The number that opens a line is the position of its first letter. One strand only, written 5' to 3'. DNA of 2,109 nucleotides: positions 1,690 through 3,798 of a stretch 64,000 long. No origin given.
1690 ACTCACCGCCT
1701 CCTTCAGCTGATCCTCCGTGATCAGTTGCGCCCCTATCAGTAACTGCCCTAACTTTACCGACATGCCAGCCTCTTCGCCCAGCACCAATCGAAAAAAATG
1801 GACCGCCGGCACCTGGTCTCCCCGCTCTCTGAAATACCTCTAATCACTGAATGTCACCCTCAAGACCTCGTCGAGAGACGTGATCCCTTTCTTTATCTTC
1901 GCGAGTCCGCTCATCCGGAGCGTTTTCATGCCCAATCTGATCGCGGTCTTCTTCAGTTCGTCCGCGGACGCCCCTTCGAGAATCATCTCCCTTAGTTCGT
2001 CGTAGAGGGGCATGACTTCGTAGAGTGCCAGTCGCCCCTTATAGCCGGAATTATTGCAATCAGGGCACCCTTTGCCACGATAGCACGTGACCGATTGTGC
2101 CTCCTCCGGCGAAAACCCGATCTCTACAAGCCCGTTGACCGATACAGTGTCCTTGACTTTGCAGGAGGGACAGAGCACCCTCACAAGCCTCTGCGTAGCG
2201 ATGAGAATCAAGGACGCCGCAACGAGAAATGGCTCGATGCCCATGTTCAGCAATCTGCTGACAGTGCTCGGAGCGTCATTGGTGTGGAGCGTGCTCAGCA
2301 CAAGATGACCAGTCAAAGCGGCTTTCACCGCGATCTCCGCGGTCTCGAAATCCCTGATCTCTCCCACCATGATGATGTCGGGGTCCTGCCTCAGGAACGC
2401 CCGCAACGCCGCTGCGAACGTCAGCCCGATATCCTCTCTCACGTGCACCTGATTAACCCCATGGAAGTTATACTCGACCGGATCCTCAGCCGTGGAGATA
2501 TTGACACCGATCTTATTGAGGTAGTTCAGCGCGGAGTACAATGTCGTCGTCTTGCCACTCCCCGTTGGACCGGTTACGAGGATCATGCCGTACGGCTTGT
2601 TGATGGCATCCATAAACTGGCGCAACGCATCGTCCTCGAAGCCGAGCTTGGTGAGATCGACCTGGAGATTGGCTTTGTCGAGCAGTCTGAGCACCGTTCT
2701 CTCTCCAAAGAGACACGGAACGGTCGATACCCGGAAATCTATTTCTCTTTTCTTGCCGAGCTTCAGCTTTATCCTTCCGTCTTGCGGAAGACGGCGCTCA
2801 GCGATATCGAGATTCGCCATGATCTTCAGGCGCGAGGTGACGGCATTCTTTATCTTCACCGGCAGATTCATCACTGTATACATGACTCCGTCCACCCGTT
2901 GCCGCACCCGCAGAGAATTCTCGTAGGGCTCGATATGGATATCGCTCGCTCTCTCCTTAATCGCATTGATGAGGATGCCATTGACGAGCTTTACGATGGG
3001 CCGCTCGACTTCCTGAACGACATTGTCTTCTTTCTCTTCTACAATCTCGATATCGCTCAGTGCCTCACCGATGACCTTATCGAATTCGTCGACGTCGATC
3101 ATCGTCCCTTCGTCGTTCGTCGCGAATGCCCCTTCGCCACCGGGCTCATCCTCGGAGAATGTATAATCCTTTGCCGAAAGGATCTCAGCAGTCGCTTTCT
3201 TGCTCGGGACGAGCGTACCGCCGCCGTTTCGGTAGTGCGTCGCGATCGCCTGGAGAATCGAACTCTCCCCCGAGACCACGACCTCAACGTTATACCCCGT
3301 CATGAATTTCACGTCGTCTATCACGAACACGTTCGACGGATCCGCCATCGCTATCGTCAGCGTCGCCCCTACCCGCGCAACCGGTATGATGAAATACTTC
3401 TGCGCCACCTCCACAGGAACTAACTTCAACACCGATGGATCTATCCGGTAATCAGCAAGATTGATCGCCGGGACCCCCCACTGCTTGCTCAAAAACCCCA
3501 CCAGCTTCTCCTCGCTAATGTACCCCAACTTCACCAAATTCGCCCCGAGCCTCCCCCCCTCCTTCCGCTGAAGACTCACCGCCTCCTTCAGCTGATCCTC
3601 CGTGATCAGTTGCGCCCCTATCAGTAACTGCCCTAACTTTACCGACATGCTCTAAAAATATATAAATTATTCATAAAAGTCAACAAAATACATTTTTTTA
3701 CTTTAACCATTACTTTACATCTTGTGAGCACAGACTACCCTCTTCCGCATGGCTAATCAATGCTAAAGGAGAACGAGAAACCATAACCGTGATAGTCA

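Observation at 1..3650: Tandem PilB/MshE-type ATPase genes with a nucleotide-perfect 432-bp 5' block but diverged bodies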

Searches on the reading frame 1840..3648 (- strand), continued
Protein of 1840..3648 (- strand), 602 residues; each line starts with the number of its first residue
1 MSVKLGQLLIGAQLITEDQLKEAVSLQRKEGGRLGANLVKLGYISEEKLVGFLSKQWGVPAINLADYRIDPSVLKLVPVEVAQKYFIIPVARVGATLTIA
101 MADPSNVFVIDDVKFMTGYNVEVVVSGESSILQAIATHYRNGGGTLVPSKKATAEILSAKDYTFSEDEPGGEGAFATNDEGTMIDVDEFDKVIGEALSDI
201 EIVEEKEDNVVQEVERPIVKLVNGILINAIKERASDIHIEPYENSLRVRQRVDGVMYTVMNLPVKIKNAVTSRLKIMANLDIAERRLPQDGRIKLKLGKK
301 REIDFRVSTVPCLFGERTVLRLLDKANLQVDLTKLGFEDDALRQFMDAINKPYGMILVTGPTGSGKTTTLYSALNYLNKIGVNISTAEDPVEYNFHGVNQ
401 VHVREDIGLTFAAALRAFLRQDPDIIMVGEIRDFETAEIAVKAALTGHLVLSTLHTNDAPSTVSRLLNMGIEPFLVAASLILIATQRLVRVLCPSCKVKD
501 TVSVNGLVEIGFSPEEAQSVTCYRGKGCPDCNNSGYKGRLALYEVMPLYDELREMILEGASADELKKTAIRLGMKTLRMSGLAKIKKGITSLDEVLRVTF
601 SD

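Call 26: find_encoding_contigs(protein=P0029, flank=5000, max_places=2)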
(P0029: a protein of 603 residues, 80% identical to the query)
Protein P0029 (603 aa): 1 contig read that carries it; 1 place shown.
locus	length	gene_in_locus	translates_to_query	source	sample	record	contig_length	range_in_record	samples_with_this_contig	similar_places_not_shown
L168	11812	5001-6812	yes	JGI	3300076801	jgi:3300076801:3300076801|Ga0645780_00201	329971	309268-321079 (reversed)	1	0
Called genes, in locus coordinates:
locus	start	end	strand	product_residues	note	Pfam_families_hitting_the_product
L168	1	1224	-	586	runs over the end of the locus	PF00154:RecA_N (faint), PF03796:DnaB_C (weak), PF06745:ATPase, PF13481:AAA_25 (weak), PF23442:DUF7125 (faint), PF13481:AAA_25, PF06745:ATPase, PF13191:AAA_16 (weak), +1 more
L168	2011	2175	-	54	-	-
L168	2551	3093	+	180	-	PF03449:GreA_GreB_N, PF01272:GreA_GreB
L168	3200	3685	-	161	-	-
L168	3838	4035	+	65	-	-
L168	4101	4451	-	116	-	PF08378:NERD (weak), PF02021:UPF0102, PF01939:NucS_C (weak)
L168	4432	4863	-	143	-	PF01751:Toprim (weak)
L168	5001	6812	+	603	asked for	PF05157:MshEN, PF00437:T2SSE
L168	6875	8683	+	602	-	PF05157:MshEN, PF00437:T2SSE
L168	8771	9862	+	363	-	PF00437:T2SSE, PF13401:AAA_22 (faint)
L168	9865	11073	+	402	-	PF28597:T2SSF_N, PF00482:T2SSF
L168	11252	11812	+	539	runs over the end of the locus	PF25323:6TM_PilS, PF00989:PAS, PF08448:PAS_4 (faint), PF13188:PAS_8 (weak), PF13426:PAS_9 (weak), PF00512:HisKA, PF02518:HATPase_c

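Call 28: find_encoding_contigs(protein=P0036, flank=5000, max_places=2)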
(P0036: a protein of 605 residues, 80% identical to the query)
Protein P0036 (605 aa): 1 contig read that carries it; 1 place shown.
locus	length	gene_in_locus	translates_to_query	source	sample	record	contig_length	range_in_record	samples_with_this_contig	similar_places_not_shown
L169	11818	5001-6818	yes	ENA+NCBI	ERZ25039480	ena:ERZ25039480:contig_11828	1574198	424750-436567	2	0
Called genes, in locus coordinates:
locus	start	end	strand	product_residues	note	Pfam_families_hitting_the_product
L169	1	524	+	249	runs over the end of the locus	PF00557:Peptidase_M24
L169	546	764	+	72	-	PF01176:eIF-1a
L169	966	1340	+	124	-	PF00416:Ribosomal_S13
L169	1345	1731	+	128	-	PF00411:Ribosomal_S11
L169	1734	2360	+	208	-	PF00163:Ribosomal_S4, PF01479:S4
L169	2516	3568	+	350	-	PF01193:RNA_pol_L, PF01000:RNA_pol_A_bac, PF03118:RNA_pol_A_CTD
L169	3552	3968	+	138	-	PF01196:Ribosomal_L17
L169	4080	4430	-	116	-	PF08378:NERD (weak), PF02021:UPF0102, PF01939:NucS_C (weak)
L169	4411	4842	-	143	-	PF01751:Toprim (weak)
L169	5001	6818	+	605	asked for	PF05157:MshEN, PF00437:T2SSE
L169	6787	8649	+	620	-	PF05157:MshEN, PF00437:T2SSE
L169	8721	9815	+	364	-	PF00437:T2SSE, PF13401:AAA_22 (faint)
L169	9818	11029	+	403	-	PF28597:T2SSF_N (weak), PF00482:T2SSF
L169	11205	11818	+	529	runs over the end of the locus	PF25323:6TM_PilS, PF00989:PAS, PF13188:PAS_8 (weak), PF13426:PAS_9 (weak), PF00512:HisKA, PF02518:HATPase_c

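Call 29: find_encoding_contigs(protein=P0092, flank=5000, max_places=2)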
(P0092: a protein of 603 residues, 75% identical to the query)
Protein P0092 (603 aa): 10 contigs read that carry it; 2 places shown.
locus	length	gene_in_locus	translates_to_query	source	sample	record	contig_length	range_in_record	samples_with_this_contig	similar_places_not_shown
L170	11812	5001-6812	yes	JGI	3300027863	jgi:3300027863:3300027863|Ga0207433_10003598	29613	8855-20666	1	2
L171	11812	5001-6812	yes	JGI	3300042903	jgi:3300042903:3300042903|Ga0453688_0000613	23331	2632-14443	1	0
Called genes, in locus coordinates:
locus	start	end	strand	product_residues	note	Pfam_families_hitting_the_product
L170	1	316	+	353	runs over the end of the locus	PF12838:Fer4_7 (faint), PF17179:Fer4_22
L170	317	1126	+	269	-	PF00175:NAD_binding_1, PF10418:DHODB_Fe-S_bind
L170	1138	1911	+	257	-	PF01058:Oxidored_q6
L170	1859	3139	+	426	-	PF00374:NiFeSe_Hases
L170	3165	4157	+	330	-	PF01073:3Beta_HSD, PF01370:Epimerase, PF02719:Polysacc_synt_2, PF04321:RmlD_sub_bind, PF05368:NmrA (weak), PF07993:NAD_binding_4 (faint), PF13460:NAD_binding_10 (weak), PF16363:GDP_Man_Dehyd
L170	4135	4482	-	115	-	PF08378:NERD (weak), PF02021:UPF0102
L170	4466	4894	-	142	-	PF01751:Toprim, PF13155:Toprim_2 (weak)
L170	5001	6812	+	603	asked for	PF05157:MshEN, PF20720:nSTAND3 (faint), PF00437:T2SSE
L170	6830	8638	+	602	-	PF05157:MshEN, PF00437:T2SSE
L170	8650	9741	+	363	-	PF00437:T2SSE, PF13604:AAA_30 (faint), PF25199:nSTAND_NTPase5 (weak)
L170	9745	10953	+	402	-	PF28597:T2SSF_N, PF00482:T2SSF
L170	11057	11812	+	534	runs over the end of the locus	PF25323:6TM_PilS, PF00989:PAS, PF13426:PAS_9, PF14501:HATPase_c_5 (faint), PF00512:HisKA, PF02518:HATPase_c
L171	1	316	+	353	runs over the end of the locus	PF12838:Fer4_7 (faint), PF17179:Fer4_22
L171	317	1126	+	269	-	PF00175:NAD_binding_1, PF10418:DHODB_Fe-S_bind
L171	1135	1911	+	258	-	PF01058:Oxidored_q6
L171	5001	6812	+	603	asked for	PF05157:MshEN, PF20720:nSTAND3 (faint), PF00437:T2SSE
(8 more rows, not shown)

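Call 30: find_encoding_contigs(protein=P0028, flank=5000, max_places=2)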
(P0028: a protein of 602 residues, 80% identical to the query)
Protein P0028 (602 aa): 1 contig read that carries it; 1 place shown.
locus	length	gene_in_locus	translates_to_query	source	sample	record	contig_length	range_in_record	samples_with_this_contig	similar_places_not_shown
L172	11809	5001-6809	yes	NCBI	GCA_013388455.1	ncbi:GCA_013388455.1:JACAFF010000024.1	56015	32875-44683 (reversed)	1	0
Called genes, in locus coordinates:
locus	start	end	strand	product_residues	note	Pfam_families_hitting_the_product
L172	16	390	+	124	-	PF00416:Ribosomal_S13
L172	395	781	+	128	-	PF00411:Ribosomal_S11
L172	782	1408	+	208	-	PF00163:Ribosomal_S4, PF01479:S4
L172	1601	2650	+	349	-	PF01193:RNA_pol_L, PF01000:RNA_pol_A_bac, PF03118:RNA_pol_A_CTD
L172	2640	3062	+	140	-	PF01196:Ribosomal_L17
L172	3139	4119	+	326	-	PF01073:3Beta_HSD, PF01370:Epimerase, PF02719:Polysacc_synt_2, PF04321:RmlD_sub_bind, PF05368:NmrA (weak), PF07993:NAD_binding_4 (faint), PF13460:NAD_binding_10, PF16363:GDP_Man_Dehyd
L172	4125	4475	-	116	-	PF08378:NERD (weak), PF02021:UPF0102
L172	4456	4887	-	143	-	PF01751:Toprim (weak)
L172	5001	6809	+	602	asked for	PF05157:MshEN, PF00437:T2SSE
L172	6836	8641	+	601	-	PF05157:MshEN, PF00437:T2SSE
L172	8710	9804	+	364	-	PF00437:T2SSE, PF13401:AAA_22 (faint), PF25199:nSTAND_NTPase5 (faint)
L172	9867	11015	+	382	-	PF00482:T2SSF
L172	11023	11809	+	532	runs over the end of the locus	PF25323:6TM_PilS, PF00512:HisKA, PF02518:HATPase_c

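Call 47: find_encoding_contigs(protein=P0051, flank=4000, max_places=1)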
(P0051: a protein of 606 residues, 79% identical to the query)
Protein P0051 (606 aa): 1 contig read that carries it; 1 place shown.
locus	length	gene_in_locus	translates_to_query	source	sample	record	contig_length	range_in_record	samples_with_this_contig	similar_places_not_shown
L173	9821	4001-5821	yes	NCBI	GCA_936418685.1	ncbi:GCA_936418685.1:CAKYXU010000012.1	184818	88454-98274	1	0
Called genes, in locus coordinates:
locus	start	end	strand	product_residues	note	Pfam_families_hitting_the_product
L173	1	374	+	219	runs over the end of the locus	PF00163:Ribosomal_S4, PF01479:S4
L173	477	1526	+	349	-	PF01193:RNA_pol_L, PF01000:RNA_pol_A_bac, PF03118:RNA_pol_A_CTD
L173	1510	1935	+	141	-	PF01196:Ribosomal_L17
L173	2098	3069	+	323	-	PF01073:3Beta_HSD, PF01370:Epimerase, PF02719:Polysacc_synt_2, PF04321:RmlD_sub_bind, PF05368:NmrA (faint), PF13460:NAD_binding_10 (weak), PF16363:GDP_Man_Dehyd, PF07993:NAD_binding_4 (weak)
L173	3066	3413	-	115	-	PF08378:NERD (weak), PF02021:UPF0102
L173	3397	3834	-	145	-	PF01751:Toprim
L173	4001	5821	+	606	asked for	PF05157:MshEN, PF00437:T2SSE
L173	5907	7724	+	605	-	PF05157:MshEN, PF00437:T2SSE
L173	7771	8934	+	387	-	PF00437:T2SSE, PF13401:AAA_22 (faint), PF25199:nSTAND_NTPase5 (faint)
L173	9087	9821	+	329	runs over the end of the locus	PF00482:T2SSF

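Call 48: find_encoding_contigs(protein=P0074, flank=4000, max_places=1)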
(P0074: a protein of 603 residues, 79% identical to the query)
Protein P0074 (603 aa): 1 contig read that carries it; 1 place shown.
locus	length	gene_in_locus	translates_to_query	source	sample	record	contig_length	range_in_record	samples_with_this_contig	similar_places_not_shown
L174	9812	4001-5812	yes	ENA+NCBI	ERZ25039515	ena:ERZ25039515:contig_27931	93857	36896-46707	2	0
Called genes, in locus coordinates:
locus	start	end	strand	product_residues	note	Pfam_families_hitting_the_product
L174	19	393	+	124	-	PF00416:Ribosomal_S13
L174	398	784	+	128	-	PF00411:Ribosomal_S11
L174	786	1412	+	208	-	PF00163:Ribosomal_S4, PF01479:S4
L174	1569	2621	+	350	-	PF01193:RNA_pol_L, PF01000:RNA_pol_A_bac, PF03118:RNA_pol_A_CTD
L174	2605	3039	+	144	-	PF01196:Ribosomal_L17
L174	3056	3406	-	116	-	PF08378:NERD, PF02021:UPF0102, PF01939:NucS_C (weak)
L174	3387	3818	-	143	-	PF01751:Toprim (weak)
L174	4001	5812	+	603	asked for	PF05157:MshEN, PF00437:T2SSE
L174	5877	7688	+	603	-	PF05157:MshEN, PF00437:T2SSE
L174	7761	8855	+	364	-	PF00437:T2SSE, PF13401:AAA_22 (faint)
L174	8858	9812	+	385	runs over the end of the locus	PF28597:T2SSF_N, PF00482:T2SSF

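Call 54: list_cluster_members(proteins=[P0035, window:1840-3648:-, P0003, P0036, P0051, P0074, P0019])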
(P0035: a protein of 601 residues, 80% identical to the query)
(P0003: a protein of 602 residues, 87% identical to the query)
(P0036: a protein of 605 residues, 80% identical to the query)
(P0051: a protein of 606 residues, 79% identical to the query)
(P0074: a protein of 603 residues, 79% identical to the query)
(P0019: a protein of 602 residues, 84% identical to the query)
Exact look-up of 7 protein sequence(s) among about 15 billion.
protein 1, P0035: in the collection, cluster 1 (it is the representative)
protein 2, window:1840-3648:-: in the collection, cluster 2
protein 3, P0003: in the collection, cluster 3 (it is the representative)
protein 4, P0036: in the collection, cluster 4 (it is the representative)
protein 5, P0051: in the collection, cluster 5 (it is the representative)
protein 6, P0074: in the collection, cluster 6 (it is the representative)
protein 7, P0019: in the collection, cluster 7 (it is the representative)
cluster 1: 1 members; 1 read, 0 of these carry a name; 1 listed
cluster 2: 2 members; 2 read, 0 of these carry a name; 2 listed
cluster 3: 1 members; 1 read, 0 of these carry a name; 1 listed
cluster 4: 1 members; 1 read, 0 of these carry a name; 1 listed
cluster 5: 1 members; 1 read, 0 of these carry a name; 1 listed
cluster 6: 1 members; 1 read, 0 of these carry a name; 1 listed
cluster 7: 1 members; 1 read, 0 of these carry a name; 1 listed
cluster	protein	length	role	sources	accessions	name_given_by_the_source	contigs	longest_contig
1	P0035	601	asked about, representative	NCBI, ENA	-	-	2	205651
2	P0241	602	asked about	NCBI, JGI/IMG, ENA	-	-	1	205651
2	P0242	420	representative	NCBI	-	-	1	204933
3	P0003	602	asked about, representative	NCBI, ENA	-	-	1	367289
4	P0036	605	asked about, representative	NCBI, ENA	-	-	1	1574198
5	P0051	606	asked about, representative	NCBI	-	-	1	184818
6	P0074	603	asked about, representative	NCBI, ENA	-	-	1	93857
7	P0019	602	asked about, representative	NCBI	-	-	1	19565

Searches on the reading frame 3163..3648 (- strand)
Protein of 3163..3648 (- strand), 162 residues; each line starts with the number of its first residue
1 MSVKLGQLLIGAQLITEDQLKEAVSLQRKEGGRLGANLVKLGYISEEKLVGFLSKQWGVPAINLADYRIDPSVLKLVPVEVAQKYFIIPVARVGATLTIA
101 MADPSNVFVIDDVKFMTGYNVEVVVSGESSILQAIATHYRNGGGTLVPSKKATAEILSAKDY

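Call 37: search_solved_structures(query=window:3163-3648:-, max_evalue=0.01, show_alignments=3)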
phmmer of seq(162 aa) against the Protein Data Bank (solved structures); distinct sequences matched with E-value up to 0.01: 18.
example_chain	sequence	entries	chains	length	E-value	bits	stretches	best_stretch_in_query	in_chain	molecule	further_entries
3jc8_Ba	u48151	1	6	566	2.3e-45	157.2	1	1-146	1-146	Type IV-A pilus assembly ATPase PilB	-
5zfr_A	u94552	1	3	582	4.8e-45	156.2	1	3-141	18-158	Type IV pilus biogenesis ATPase PilB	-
6olj_C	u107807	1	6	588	1.9e-43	151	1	3-141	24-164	Type IV pilus biogenesis ATPase PilB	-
5tsg_B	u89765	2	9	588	1.9e-43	151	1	3-141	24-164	Type IV pilus biogenesis ATPase PilB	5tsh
6f8l_G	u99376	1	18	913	3.3e-40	140.5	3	4-146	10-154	Type IV pilus assembly protein PilF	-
5htl_A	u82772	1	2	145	2.2e-20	76.2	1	4-136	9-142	MSHA biogenesis protein MshE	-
9g1w_A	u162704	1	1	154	2.6e-17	66.2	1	4-141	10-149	Type IV pilus assembly ATPase PilB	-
6ejf_G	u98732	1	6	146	1.5e-14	57.3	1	4-135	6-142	Type IV pilus assembly protein PilF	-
7lko_B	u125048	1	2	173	2.8e-08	36.9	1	45-135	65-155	Pilus biogenesis protein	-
7lkm_A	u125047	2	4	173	3.5e-07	33.4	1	46-135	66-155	Pilus biogenesis protein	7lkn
6ejf_J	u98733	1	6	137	3.3e-06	30.2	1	3-106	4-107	Type IV pilus assembly protein PilF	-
8pdk_A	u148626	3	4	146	4e-06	29.9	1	3-106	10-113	c-di-GMP binding domain of the ATPase enzyme PilF | ATP-binding motif-containing protein pilF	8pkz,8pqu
8pfa_A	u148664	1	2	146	9.3e-06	28.7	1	3-106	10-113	c-di-GMP binding domain of the ATPase enzyme PilF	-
9gl5_A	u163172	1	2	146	1e-05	28.6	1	3-106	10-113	ATP-binding motif-containing protein pilF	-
9glg_A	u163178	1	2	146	1e-05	28.6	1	3-106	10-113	ATP-binding motif-containing protein pilF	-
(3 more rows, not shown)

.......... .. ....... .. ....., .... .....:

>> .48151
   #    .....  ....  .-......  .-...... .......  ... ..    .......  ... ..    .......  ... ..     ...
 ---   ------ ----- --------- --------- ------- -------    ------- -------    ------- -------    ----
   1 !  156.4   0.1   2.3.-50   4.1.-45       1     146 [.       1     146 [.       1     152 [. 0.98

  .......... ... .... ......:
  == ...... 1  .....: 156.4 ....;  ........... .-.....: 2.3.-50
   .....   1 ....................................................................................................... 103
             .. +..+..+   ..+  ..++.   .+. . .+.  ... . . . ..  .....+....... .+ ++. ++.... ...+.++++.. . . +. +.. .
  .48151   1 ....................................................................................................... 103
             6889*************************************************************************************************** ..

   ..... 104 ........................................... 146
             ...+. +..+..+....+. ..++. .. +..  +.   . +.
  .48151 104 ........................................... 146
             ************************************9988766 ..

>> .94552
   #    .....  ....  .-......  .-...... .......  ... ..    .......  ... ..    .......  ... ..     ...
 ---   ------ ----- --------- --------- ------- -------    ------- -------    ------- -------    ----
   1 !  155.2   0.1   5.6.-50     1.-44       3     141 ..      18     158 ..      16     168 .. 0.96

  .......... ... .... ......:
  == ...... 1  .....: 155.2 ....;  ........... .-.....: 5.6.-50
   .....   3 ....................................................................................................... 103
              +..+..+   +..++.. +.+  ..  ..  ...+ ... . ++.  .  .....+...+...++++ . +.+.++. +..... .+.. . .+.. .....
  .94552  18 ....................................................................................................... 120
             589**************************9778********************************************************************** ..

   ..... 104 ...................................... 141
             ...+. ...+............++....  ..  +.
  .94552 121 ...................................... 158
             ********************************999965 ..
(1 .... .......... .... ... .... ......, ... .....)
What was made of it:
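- On MshEN c-di-GMP receptor domain: 5HTL at E = 2e-20, 3JC8 at 2e-45, 5ZFR at 5e-45, 6F8L at 3e-40 (call 37).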

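Call 40: find_homologous_proteins(query=window:3220-3648:-, max_evalue=1e-40)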
Query seq(143 aa) (143 aa): 332 proteins with E <= 1e-40 among 404 candidates; the best 120 are listed.
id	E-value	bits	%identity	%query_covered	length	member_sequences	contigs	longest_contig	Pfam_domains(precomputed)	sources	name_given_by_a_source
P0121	9.8e-75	267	88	100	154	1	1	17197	PF05157.21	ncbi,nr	ncbi:MAG TPA: hypothetical protein VFG06_01705, partial [Thermodesulfovibrionales bacterium]|nr:hypo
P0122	5.3e-69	248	79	100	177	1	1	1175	PF05157.21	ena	-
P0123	9.0e-69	247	83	97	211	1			PF05157.21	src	-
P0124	3.6e-68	245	81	99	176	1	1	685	PF05157.21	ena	-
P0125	1.6e-67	243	77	100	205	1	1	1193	PF05157.21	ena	-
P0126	1.8e-67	243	79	100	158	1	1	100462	PF05157.21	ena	-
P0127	5.6e-67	241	76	99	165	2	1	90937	PF05157.21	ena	-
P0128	1.4e-66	240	78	100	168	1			PF05157.21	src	-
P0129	3.5e-66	239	78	97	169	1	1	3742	PF05157.21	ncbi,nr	ncbi:MAG: hypothetical protein FJ240_13335, partial [Nitrospira sp.]|nr:hypothetical protein [Nitros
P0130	7.9e-66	238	84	84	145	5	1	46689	PF05157.21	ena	-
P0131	3.5e-65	236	74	98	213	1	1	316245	PF05157.21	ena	-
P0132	8.4e-65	234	82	94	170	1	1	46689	PF05157.21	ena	-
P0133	3.8e-64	232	70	97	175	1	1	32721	PF05157.21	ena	-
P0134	3.8e-64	232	76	100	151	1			PF05157.21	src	-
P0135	3.9e-64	232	74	99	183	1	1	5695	PF05157.21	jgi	-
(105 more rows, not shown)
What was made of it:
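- Tried and rejected: A protein search with the 143-aa tract alone (call 40) returned mainly short, partial N-terminal fragments.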
